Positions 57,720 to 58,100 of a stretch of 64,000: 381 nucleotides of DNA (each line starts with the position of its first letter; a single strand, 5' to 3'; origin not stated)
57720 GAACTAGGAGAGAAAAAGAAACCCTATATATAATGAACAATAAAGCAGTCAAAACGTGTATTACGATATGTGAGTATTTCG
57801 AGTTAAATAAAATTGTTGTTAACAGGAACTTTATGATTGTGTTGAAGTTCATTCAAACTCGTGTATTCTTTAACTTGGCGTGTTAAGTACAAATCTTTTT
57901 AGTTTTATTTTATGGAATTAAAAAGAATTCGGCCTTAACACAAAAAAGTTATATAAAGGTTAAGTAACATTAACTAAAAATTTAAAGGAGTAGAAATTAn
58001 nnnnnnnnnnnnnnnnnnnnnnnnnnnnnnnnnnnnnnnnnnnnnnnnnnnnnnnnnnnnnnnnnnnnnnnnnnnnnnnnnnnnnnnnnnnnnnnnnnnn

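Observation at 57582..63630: Two giant Thr/Ser/Ala/Gly-rich secreted proteins divergently adjacent to the GT-C array are candidate O-glycosylation substrates (S-layer or mucin-like)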

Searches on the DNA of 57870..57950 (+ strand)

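Call 100: build_rna_model(alignment_id=A9, structure=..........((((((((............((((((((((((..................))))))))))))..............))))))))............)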
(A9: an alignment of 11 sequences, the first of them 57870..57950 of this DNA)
Model R1 built from alignment A9 (11 sequences, 106 columns); structure: as given.
model positions 76; base pairs 20; branch points 0; effective number of sequences 7.83; information 0.744 bits per position. Calibrated on 0.2 Mb of random sequence (short: E-values are rough).
structure used (alignment columns):
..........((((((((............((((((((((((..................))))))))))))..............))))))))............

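Call 101: search_with_rna_model(model_id=R1, sources=[window, L001, L002, L003, L004, L006, L007, L009, L010, L011, L012, L015, L016, L017, L018, L019, L020, L021, L022], make_alignment=true, max_evalue=0.01)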
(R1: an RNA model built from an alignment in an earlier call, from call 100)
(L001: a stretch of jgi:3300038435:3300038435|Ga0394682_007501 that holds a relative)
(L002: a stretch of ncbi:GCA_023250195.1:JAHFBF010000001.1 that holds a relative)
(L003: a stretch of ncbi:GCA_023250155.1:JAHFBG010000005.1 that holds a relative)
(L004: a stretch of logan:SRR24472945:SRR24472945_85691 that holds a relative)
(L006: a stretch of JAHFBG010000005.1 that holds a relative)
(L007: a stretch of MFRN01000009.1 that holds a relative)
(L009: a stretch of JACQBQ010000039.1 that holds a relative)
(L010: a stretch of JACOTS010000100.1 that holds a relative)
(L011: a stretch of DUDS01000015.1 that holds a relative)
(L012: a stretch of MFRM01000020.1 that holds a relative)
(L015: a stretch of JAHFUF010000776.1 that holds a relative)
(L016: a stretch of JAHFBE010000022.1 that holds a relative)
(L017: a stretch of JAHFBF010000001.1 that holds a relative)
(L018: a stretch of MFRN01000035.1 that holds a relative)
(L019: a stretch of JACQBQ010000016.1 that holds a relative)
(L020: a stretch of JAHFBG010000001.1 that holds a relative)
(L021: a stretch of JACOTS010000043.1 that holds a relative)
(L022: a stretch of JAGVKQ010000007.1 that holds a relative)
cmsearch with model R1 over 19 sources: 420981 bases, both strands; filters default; matches with E-value up to 0.01: 17.
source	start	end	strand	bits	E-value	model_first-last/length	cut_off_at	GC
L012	9851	9927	+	83.5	6.9e-18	1-76/76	no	0.32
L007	482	555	+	82.3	1.4e-17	1-76/76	no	0.26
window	57870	57943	+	71.9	6e-15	1-76/76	no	0.27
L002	9869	9942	+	71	1e-14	1-76/76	no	0.31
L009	9867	9942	+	69.3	2.8e-14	1-76/76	no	0.24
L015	699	774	+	68.9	3.4e-14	1-76/76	no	0.32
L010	3980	4055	+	68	6e-14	1-76/76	no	0.37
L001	9862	9940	+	67.3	8.6e-14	1-76/76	no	0.27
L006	9862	9950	+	64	5.9e-13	1-76/76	no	0.28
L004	9876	9952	+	60.4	4.8e-12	1-76/76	no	0.32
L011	9863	9946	+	47.4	9.5e-09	1-76/76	no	0.36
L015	709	782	-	40.9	4.4e-07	1-76/76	no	0.28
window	57880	57951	-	33.6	3e-05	1-76/76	no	0.24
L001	9872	9947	-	31.1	0.00013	1-76/76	no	0.25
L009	9873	9948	-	29.3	0.00038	1-76/76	no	0.22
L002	9879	9950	-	27.7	0.00094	1-76/76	no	0.29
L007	492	553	-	25.6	0.0032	11-74/76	no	0.24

Alignment A10: 17 matches aligned to the model, 96 columns, each read 5' to 3' on its own strand. Consensus structure (alignment columns), stored with it:
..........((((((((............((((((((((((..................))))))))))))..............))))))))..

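Call 102: search_with_rna_model(model_id=R1, sources=[window, L001, L002, L004, L006, L007, L009, L010, L011, L012, L015], make_alignment=true, max_evalue=1e-8)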
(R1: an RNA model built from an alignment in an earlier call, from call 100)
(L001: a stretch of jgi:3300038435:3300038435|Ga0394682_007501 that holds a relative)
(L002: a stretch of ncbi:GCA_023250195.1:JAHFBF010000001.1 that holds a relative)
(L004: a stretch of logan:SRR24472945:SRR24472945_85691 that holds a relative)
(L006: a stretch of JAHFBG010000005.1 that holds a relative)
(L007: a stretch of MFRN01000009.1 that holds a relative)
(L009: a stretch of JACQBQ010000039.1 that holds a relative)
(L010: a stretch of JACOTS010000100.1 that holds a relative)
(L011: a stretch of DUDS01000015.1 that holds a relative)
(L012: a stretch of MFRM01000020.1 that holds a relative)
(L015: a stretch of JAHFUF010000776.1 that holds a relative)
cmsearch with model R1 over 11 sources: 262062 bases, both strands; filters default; matches with E-value up to 1e-8: 11.
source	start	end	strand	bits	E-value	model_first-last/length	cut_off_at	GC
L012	9851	9927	+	83.5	4.3e-18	1-76/76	no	0.32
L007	482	555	+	82.3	8.6e-18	1-76/76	no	0.26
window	57870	57943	+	71.9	3.7e-15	1-76/76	no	0.27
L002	9869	9942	+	71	6.3e-15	1-76/76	no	0.31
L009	9867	9942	+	69.3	1.8e-14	1-76/76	no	0.24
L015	699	774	+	68.9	2.1e-14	1-76/76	no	0.32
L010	3980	4055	+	68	3.7e-14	1-76/76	no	0.37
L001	9862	9940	+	67.3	5.3e-14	1-76/76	no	0.27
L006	9862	9950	+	64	3.7e-13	1-76/76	no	0.28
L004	9876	9952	+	60.4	3e-12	1-76/76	no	0.32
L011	9863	9946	+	47.4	5.9e-09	1-76/76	no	0.36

Alignment A11: 11 matches aligned to the model, 96 columns, each read 5' to 3' on its own strand. Consensus structure (alignment columns), stored with it:
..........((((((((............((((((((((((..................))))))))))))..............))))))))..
